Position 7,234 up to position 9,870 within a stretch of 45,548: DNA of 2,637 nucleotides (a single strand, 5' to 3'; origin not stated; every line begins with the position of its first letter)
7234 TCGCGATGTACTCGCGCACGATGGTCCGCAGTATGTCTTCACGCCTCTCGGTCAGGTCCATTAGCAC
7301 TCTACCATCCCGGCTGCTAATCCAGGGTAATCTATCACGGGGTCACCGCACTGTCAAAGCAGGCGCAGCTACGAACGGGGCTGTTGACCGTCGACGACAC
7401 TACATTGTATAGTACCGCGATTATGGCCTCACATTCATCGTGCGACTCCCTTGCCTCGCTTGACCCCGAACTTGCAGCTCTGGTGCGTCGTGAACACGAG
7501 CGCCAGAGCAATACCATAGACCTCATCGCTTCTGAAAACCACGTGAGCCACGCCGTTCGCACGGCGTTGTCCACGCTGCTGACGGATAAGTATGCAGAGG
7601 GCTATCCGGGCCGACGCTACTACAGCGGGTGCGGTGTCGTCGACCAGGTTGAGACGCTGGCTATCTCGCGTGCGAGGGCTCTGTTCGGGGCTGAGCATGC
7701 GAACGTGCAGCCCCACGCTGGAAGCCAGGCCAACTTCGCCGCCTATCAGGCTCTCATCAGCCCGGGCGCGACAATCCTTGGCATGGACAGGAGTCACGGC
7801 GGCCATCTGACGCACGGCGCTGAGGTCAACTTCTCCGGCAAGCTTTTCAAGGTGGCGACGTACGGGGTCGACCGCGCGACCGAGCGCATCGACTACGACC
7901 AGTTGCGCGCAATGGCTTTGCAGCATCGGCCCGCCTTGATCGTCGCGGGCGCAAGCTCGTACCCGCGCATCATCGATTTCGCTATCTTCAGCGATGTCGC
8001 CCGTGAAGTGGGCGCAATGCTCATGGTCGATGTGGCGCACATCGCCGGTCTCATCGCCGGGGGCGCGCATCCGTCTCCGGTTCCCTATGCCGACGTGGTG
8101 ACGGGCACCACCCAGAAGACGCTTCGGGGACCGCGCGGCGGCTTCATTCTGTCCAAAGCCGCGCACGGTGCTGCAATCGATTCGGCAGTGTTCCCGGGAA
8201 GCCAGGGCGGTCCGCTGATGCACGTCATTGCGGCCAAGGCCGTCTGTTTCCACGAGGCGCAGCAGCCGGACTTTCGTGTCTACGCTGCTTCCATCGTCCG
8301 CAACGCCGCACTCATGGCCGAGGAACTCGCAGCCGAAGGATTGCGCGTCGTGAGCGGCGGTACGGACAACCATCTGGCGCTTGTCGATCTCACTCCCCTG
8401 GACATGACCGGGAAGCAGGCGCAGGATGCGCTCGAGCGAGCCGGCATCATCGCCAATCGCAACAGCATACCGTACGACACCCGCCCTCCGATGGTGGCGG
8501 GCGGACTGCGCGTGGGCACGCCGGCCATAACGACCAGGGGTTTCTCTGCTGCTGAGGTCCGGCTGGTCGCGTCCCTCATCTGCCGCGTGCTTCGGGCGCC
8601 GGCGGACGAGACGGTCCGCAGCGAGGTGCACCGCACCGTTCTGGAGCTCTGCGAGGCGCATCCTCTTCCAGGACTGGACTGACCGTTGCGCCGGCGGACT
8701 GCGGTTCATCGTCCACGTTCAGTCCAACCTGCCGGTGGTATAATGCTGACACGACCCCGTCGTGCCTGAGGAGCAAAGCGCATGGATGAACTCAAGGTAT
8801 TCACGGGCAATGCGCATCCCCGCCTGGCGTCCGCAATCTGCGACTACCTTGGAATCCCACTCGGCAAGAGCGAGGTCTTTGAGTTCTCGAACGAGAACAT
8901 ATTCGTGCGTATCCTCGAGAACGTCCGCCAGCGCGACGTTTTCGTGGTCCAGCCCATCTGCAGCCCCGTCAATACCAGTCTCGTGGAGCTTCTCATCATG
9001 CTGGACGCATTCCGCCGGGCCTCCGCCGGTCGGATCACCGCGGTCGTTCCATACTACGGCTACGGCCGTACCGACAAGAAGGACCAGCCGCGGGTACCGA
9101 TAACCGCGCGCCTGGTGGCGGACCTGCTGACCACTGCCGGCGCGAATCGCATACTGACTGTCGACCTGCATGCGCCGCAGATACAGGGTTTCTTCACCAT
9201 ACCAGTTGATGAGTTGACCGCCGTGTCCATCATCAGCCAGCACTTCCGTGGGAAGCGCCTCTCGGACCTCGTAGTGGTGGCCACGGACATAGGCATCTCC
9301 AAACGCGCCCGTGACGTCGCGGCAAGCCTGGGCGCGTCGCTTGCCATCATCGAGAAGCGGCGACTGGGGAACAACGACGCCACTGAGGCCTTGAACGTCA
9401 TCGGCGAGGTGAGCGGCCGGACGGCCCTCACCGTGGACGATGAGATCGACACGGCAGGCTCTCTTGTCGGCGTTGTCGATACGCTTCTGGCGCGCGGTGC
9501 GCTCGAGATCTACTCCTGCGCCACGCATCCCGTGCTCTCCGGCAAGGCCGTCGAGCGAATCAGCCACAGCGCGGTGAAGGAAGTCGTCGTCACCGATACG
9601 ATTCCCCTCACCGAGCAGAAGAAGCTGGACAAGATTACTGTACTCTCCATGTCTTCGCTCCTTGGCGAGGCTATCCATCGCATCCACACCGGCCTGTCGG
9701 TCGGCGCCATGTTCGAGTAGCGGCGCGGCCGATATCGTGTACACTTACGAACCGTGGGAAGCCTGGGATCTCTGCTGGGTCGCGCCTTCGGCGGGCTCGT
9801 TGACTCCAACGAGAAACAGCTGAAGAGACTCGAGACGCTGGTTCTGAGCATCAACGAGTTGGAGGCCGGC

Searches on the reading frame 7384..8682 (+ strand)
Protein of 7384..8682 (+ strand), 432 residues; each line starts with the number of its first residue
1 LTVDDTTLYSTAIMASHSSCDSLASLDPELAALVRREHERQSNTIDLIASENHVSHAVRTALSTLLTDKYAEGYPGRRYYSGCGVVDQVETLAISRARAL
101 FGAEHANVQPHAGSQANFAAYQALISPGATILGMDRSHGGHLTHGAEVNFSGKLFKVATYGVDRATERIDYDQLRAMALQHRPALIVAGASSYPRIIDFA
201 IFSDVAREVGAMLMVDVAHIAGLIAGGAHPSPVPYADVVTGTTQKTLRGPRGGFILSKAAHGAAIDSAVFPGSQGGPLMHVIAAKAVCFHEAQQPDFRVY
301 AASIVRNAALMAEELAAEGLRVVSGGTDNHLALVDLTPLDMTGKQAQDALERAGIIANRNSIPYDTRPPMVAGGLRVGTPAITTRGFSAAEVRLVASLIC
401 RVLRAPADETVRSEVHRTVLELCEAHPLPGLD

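Call 21: search_protein_families(library=pfam, proteins=[window:7384-8682:+], max_evalue=0.00001)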
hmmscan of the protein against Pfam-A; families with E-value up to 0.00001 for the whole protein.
window:7384-8682:+ (432 aa): 1 family
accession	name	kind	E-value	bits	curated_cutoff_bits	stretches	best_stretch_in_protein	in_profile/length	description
PF00464.25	SHMT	-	5.6e-149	496.5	27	1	24-399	2-399/399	Serine hydroxymethyltransferase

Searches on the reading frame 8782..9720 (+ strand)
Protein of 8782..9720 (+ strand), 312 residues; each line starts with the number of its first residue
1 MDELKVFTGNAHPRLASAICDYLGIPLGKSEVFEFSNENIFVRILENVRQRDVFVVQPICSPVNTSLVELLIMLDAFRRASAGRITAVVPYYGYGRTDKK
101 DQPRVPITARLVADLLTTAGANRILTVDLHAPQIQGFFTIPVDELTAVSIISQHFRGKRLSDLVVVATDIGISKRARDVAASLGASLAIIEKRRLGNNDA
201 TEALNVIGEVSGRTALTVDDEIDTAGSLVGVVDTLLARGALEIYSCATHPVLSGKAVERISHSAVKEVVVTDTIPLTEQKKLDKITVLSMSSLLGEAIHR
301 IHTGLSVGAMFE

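Call 21: search_protein_families(library=pfam, proteins=[window:8782-9720:+], max_evalue=0.00001)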
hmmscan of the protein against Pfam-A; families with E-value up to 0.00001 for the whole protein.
window:8782-9720:+ (312 aa): 3 families
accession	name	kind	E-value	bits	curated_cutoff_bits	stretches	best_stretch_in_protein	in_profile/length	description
PF13793.12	Pribosyltran_N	-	7.5e-50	168.1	25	1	4-120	1-117/117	N-terminal domain of ribose phosphate pyrophosphokinase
PF14572.12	Pribosyl_synth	-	3.7e-27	95.9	27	1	203-311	74-183/184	Phosphoribosyl synthetase-associated domain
PF00156.33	Pribosyltran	-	5.1e-10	39.3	26.3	1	150-266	18-141/158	Phosphoribosyl transferase domain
